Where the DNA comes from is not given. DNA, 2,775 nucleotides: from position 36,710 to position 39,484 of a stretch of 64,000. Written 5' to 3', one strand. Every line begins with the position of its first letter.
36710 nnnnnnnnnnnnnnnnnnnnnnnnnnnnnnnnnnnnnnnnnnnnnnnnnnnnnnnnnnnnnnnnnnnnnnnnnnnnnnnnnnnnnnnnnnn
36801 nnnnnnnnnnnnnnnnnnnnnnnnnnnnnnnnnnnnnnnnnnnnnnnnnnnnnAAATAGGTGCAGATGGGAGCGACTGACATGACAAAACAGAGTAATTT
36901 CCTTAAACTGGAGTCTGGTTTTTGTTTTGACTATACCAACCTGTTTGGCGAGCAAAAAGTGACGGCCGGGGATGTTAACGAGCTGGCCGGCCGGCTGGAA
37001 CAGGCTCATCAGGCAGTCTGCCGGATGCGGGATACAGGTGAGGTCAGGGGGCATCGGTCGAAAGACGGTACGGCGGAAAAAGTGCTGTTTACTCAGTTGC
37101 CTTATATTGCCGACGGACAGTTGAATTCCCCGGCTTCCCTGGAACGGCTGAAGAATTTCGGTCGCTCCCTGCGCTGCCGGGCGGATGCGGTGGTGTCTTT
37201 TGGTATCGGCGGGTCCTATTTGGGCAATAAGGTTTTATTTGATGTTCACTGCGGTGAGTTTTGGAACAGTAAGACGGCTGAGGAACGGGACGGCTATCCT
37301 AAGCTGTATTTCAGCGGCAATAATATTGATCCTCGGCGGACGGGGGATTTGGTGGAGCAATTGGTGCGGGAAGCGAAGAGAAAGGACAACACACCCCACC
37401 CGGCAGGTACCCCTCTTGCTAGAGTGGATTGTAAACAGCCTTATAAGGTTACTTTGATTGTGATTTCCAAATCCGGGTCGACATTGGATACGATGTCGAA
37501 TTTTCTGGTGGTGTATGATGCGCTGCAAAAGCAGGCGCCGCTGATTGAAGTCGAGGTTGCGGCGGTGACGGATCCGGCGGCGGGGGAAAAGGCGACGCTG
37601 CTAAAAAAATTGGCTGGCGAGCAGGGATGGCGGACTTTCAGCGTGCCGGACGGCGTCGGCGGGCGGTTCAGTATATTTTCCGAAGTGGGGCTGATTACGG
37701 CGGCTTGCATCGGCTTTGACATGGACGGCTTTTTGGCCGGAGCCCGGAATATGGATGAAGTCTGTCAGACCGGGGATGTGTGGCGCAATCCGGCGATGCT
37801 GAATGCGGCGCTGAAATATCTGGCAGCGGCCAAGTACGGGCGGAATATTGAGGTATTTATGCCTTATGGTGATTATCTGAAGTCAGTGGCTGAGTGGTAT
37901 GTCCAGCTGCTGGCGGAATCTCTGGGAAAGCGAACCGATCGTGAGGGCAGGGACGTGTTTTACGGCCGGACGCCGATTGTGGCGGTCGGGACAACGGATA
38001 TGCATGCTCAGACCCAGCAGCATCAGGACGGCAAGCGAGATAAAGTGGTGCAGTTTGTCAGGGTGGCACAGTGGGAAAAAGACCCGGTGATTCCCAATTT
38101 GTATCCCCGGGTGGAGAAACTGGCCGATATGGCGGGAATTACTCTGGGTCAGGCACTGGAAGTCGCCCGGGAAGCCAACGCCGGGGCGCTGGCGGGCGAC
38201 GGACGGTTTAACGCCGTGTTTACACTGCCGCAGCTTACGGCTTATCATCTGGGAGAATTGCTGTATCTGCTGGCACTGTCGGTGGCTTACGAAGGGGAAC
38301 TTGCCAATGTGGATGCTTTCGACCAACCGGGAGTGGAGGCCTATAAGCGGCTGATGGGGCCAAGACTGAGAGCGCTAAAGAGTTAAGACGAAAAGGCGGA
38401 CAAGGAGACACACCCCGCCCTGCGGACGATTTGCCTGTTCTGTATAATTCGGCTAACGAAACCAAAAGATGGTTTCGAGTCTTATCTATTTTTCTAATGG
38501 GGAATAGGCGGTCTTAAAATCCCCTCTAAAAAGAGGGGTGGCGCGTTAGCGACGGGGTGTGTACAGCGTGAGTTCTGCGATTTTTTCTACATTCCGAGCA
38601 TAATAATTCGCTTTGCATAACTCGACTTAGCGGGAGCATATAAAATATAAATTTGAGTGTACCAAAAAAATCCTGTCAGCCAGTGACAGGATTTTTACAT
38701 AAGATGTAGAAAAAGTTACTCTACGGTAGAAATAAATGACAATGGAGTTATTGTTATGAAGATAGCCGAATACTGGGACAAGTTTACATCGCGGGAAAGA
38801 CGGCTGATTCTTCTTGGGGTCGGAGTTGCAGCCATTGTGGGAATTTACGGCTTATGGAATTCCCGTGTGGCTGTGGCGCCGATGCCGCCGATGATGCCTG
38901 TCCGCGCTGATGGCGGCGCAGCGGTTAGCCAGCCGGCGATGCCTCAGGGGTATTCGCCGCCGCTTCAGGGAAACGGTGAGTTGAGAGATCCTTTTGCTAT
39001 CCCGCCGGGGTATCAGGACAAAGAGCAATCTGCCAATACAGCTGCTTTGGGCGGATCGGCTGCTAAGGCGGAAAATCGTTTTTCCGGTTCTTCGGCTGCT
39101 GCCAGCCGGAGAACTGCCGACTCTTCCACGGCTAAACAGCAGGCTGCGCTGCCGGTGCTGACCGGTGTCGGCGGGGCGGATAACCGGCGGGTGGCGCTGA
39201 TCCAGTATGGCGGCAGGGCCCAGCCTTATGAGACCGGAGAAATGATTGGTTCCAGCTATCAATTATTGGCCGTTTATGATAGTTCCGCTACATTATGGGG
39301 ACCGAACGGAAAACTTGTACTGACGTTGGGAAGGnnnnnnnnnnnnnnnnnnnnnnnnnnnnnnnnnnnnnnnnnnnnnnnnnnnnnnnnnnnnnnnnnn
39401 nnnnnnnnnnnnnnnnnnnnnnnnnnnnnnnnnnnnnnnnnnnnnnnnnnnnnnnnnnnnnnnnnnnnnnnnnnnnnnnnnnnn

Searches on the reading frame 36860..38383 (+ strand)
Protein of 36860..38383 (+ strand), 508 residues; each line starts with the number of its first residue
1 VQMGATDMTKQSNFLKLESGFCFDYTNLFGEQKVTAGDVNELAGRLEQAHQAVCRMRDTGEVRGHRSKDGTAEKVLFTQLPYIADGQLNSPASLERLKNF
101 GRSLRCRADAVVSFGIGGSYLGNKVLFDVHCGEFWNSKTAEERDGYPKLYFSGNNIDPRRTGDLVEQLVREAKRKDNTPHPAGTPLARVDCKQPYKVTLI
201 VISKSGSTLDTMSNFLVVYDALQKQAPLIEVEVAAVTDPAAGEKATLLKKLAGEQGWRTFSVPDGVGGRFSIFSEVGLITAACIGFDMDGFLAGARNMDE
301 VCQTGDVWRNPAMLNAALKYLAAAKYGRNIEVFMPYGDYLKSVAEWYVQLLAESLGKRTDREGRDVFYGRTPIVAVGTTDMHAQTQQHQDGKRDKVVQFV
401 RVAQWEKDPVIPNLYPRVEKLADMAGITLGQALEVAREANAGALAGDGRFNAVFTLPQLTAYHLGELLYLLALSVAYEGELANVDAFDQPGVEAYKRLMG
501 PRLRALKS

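Call 8: search_protein_families(library=pfam, proteins=[window:36860-38383:+], max_evalue=0.001)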
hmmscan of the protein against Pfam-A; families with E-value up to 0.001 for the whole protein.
window:36860-38383:+ (508 aa): 1 family
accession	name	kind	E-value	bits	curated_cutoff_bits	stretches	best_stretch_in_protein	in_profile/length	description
PF00342.24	PGI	-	1.3e-26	93.8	22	1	196-498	149-461/486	Phosphoglucose isomerase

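Call 41: find_homologous_proteins(query=window:36881-38383:+, max_evalue=1e-30)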
Query window:36881-38383:+ (501 aa): 4812 proteins with E <= 1e-30 among 8000 candidates; the best 120 are listed.
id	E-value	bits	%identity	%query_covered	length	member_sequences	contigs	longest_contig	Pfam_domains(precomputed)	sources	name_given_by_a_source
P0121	0.0e+0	1120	98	100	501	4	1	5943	PF00342.25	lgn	-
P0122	4.9e-297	1003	88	100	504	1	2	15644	PF00342.25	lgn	-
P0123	8.4e-251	851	74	99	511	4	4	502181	PF00342.25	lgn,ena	-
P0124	1.7e-249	847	76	98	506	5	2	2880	PF00342.25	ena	-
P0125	2.3e-247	840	77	97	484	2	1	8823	PF00342.25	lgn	-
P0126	3.2e-245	833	74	99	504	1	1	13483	PF00342.25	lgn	-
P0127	3.1e-244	829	73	100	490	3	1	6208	PF00342.25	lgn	-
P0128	3.9e-243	826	74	100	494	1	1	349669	PF00342.25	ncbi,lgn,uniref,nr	ncbi:Glucose-6-phosphate isomerase [Thermosinus carboxydivorans Nor1]|uniref:Glucose-6-phosphate iso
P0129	9.6e-243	824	73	100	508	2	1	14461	PF00342.25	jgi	jgi:glucose-6-phosphate isomerase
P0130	1.3e-242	824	73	100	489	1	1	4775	PF00342.25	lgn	-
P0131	4.1e-242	822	73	100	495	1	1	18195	PF00342.25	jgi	-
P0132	4.1e-242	822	76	98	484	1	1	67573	PF00342.25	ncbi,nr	ncbi:MAG: glucose-6-phosphate isomerase [Negativicutes bacterium]|nr:glucose-6-phosphate isomerase [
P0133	8.8e-242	821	74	99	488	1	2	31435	PF00342.25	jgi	jgi:glucose-6-phosphate isomerase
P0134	1.3e-241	821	73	100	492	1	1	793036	PF00342.25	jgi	jgi:glucose-6-phosphate isomerase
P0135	5.8e-241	819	74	99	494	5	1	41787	PF00342.25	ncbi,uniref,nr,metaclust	ncbi:glucose-6-phosphate isomerase [Sporolituus thermophilus]|uniref:Glucose-6-phosphate isomerase n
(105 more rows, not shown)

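Call 42: find_encoding_contigs(protein=P0121, flank=10000, max_places=3)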
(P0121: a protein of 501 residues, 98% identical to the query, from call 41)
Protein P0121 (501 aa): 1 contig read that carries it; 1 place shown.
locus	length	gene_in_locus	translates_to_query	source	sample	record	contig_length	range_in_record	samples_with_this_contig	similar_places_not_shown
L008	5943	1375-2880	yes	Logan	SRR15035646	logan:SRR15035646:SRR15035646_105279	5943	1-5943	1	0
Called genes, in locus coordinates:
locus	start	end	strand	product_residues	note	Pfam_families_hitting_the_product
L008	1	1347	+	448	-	?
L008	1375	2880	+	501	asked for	PF00342:PGI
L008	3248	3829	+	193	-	-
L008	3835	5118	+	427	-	PF21305:type_II_gspD_N0 (faint), PF07660:STN, PF03958:Secretin_N, PF00263:Secretin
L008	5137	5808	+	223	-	PF00072:Response_reg, PF00196:GerE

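Call 43: find_encoding_contigs(protein=P0122, flank=10000, max_places=3)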
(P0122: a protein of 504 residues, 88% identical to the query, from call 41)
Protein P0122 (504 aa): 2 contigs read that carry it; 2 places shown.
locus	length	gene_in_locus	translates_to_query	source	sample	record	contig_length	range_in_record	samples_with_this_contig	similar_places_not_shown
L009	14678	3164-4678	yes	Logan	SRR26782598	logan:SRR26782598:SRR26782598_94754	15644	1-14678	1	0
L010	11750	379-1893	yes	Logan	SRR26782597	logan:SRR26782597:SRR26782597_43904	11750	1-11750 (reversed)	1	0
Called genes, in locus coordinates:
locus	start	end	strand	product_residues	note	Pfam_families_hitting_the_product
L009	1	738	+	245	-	?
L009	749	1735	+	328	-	PF01073:3Beta_HSD, PF01370:Epimerase, PF02719:Polysacc_synt_2, PF04321:RmlD_sub_bind, PF05368:NmrA, PF07993:NAD_binding_4 (faint), PF13460:NAD_binding_10, PF16363:GDP_Man_Dehyd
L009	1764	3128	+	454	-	PF02878:PGM_PMM_I, PF02879:PGM_PMM_II, PF02880:PGM_PMM_III, PF00408:PGM_PMM_IV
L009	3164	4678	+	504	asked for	PF00342:PGI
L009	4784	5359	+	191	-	-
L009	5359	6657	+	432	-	PF21305:type_II_gspD_N0 (weak), PF07660:STN, PF03958:Secretin_N, PF00263:Secretin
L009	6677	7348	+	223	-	PF00072:Response_reg, PF00196:GerE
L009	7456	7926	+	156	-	-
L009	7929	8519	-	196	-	-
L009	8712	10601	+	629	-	PF00005:ABC_tran, PF02463:SMC_N (faint), PF13555:AAA_29 (faint), PF13304:AAA_21 (faint), PF13401:AAA_22 (faint), PF12848:ABC_tran_Xtn, PF00005:ABC_tran, PF16326:ABC_tran_CTD, +1 more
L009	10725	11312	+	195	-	PF04545:Sigma70_r4, PF08281:Sigma70_r4_2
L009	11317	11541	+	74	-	PF07872:DUF1659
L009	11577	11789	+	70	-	PF11148:DUF2922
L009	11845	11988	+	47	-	PF12841:YvrJ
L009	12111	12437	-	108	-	PF12637:TSCPD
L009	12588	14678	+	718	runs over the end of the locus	PF23139:OB_YrrC, PF14490:HHH_RecD2 (weak), PF14520:HHH_5 (weak), PF14490:HHH_RecD2, PF13245:AAA_19, PF13604:AAA_30, PF18335:SH3_13, PF13538:UvrD_C_2, +3 more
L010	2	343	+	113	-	?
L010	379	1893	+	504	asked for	PF00342:PGI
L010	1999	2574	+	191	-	-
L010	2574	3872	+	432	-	PF21305:type_II_gspD_N0 (weak), PF07660:STN, PF03958:Secretin_N, PF00263:Secretin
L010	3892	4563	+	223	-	PF00072:Response_reg, PF00196:GerE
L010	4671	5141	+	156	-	-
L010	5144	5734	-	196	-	-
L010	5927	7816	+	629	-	PF00005:ABC_tran, PF02463:SMC_N (faint), PF13555:AAA_29 (faint), PF13304:AAA_21 (faint), PF13401:AAA_22 (faint), PF12848:ABC_tran_Xtn, PF00005:ABC_tran, PF16326:ABC_tran_CTD, +1 more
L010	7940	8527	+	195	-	PF04545:Sigma70_r4, PF08281:Sigma70_r4_2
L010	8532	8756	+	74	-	PF07872:DUF1659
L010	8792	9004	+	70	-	PF11148:DUF2922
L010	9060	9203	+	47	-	PF12841:YvrJ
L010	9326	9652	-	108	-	PF12637:TSCPD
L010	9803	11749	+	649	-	?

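Call 44: find_encoding_contigs(protein=P0123, flank=10000, max_places=2)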
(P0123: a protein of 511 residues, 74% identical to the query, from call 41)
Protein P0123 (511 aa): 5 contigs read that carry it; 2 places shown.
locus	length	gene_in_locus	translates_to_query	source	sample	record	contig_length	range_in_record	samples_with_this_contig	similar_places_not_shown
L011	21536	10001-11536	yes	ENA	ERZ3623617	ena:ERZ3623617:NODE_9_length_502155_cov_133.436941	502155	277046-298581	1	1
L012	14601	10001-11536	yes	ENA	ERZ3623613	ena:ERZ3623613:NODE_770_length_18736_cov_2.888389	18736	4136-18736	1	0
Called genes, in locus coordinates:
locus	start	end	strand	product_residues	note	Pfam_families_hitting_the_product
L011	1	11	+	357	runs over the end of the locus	PF01266:DAO, PF13738:Pyr_redox_3 (faint)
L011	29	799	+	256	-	PF01012:ETF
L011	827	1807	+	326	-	PF01012:ETF, PF00766:ETF_alpha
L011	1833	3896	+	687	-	PF02665:Nitrate_red_gam, PF12838:Fer4_7 (faint), PF12797:Fer4_2 (faint), PF13183:Fer4_8, PF13237:Fer4_10 (weak), PF02754:CCG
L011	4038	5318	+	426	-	PF00696:AA_kinase, PF22468:ACT_9 (faint)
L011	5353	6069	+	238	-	PF01177:Asp_Glu_race (weak)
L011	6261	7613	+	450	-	PF02878:PGM_PMM_I, PF02879:PGM_PMM_II, PF02880:PGM_PMM_III, PF00408:PGM_PMM_IV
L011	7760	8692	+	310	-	PF00483:NTP_transferase, PF12804:NTP_transf_3 (weak)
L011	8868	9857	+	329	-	PF01073:3Beta_HSD, PF01370:Epimerase, PF02719:Polysacc_synt_2, PF04321:RmlD_sub_bind, PF05368:NmrA, PF07993:NAD_binding_4 (faint), PF13460:NAD_binding_10, PF16363:GDP_Man_Dehyd, +1 more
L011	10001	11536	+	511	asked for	PF00342:PGI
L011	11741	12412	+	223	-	PF00072:Response_reg, PF00196:GerE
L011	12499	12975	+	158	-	PF00535:Glycos_transf_2 (weak)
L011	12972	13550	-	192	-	-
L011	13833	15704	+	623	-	PF00005:ABC_tran, PF02367:TsaE (faint), PF02463:SMC_N (faint), PF13175:AAA_15 (faint), PF12848:ABC_tran_Xtn, PF00005:ABC_tran, PF12848:ABC_tran_Xtn (weak), PF16326:ABC_tran_CTD, +6 more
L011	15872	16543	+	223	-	PF08281:Sigma70_r4_2, PF04545:Sigma70_r4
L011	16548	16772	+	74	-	PF07872:DUF1659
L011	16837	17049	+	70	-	PF11148:DUF2922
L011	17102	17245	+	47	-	PF12841:YvrJ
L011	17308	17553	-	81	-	PF12637:TSCPD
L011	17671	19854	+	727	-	PF23139:OB_YrrC, PF14490:HHH_RecD2 (weak), PF14520:HHH_5 (weak), PF14490:HHH_RecD2, PF13245:AAA_19, PF13604:AAA_30, PF18335:SH3_13, PF13538:UvrD_C_2, +4 more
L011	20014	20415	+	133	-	PF04480:DUF559, PF18741:MTES_1575 (weak)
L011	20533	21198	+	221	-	PF18912:DZR_2, PF00156:Pribosyltran (weak)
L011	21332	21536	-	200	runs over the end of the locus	PF08668:HDOD (weak), PF13487:HD_5, PF01966:HD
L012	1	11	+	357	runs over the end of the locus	PF01266:DAO, PF13738:Pyr_redox_3 (faint)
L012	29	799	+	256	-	PF01012:ETF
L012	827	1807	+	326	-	PF01012:ETF, PF00766:ETF_alpha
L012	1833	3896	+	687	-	PF02665:Nitrate_red_gam, PF12838:Fer4_7 (faint), PF12797:Fer4_2 (faint), PF13183:Fer4_8, PF13237:Fer4_10 (weak), PF02754:CCG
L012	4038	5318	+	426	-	PF00696:AA_kinase, PF22468:ACT_9 (faint)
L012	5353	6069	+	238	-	PF01177:Asp_Glu_race (weak)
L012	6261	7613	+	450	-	PF02878:PGM_PMM_I, PF02879:PGM_PMM_II, PF02880:PGM_PMM_III, PF00408:PGM_PMM_IV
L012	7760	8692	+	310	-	PF00483:NTP_transferase, PF12804:NTP_transf_3 (weak)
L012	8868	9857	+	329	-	PF01073:3Beta_HSD, PF01370:Epimerase, PF02719:Polysacc_synt_2, PF04321:RmlD_sub_bind, PF05368:NmrA, PF07993:NAD_binding_4 (faint), PF13460:NAD_binding_10, PF16363:GDP_Man_Dehyd, +1 more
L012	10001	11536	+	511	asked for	PF00342:PGI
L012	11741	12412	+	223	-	PF00072:Response_reg, PF00196:GerE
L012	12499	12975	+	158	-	PF00535:Glycos_transf_2 (weak)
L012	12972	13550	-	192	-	-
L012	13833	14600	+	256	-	?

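Call 71: find_encoding_contigs(protein=P0132, flank=6000, max_places=1)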
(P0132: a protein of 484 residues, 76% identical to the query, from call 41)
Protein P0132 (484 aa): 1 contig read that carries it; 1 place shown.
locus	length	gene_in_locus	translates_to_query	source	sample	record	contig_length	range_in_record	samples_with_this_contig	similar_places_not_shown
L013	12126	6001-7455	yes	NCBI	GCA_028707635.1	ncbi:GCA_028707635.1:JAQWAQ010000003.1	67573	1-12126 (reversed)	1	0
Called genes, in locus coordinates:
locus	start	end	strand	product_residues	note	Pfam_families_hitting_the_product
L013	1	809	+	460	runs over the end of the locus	PF00483:NTP_transferase, PF12804:NTP_transf_3 (weak), PF22640:ManC_GMP_beta-helix, PF01050:MannoseP_isomer, PF07883:Cupin_2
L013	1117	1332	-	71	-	PF11903:ParD_like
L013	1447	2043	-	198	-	-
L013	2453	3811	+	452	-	PF02878:PGM_PMM_I, PF02879:PGM_PMM_II, PF02880:PGM_PMM_III, PF00408:PGM_PMM_IV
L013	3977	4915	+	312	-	PF00483:NTP_transferase, PF12804:NTP_transf_3 (weak)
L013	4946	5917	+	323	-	PF01073:3Beta_HSD, PF01370:Epimerase, PF02719:Polysacc_synt_2, PF04321:RmlD_sub_bind, PF05368:NmrA, PF07993:NAD_binding_4 (faint), PF13460:NAD_binding_10, PF16363:GDP_Man_Dehyd, +1 more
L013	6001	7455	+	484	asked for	PF00342:PGI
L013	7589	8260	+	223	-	PF00072:Response_reg, PF00196:GerE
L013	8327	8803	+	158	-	PF00535:Glycos_transf_2 (weak)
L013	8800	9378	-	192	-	-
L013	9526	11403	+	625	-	PF00005:ABC_tran, PF13476:AAA_23 (faint), PF13555:AAA_29 (faint), PF00004:AAA (faint), PF02463:SMC_N (faint), PF12848:ABC_tran_Xtn, PF00005:ABC_tran, PF16326:ABC_tran_CTD, +3 more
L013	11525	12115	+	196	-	PF08281:Sigma70_r4_2, PF04545:Sigma70_r4 (weak)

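Call 72: find_encoding_contigs(protein=P0128, flank=6000, max_places=1)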
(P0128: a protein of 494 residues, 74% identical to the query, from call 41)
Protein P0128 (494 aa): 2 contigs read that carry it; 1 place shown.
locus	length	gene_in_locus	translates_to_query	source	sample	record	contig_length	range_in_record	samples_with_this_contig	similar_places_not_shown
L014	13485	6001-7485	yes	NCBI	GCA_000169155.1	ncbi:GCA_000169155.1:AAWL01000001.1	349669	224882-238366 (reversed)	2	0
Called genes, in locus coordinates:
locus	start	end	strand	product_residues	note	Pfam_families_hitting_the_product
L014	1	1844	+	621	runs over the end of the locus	PF01522:Polysacc_deac_1, PF02638:GHL10 (weak), PF14883:GHL13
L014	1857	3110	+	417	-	PF13506:Glyco_transf_21, PF13641:Glyco_tranf_2_3, PF00535:Glycos_transf_2, PF10111:Glyco_tranf_2_2 (faint), PF03142:Chitin_synth_2 (weak), PF13632:Glyco_trans_2_3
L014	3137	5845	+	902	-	PF13994:PgaD, PF03170:CBM_BcsB_1st (weak)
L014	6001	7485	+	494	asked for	PF00342:PGI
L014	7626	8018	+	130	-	PF13366:PDDEXK_3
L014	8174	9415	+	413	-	PF05221:AdoHcyase, PF02826:2-Hacid_dh_C, PF00670:AdoHcyase_NAD, PF07991:KARI_N (weak)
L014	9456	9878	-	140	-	PF12844:HTH_19 (weak), PF13560:HTH_31 (weak), PF01381:HTH_3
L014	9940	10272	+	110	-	-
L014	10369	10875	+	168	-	-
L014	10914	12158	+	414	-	PF07660:STN, PF03958:Secretin_N, PF00263:Secretin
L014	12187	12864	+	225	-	PF00072:Response_reg, PF00196:GerE, PF08281:Sigma70_r4_2 (weak), PF14493:HTH_40 (faint)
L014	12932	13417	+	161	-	-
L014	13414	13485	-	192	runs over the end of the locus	-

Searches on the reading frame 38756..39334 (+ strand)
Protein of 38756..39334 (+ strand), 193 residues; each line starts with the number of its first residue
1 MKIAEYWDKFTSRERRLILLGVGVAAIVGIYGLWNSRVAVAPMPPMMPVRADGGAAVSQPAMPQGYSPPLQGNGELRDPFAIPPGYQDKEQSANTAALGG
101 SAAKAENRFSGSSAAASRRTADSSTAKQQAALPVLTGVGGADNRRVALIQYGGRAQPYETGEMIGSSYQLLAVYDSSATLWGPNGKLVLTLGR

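Call 8: search_protein_families(library=pfam, proteins=[window:38756-39334:+], max_evalue=0.001)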
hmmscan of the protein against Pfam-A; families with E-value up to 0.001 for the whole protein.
window:38756-39334:+ (193 aa): 0 families

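Call 61: search_protein_families(library=pfam, proteins=[window:38756-39334:+], max_evalue=0.01)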
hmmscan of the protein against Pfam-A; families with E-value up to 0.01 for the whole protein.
window:38756-39334:+ (193 aa): 1 family
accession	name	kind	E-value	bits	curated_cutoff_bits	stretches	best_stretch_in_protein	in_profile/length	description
PF04612.17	T2SSM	-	0.003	18.2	27.8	1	3-33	4-35/160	Type II secretion system (T2SS), protein M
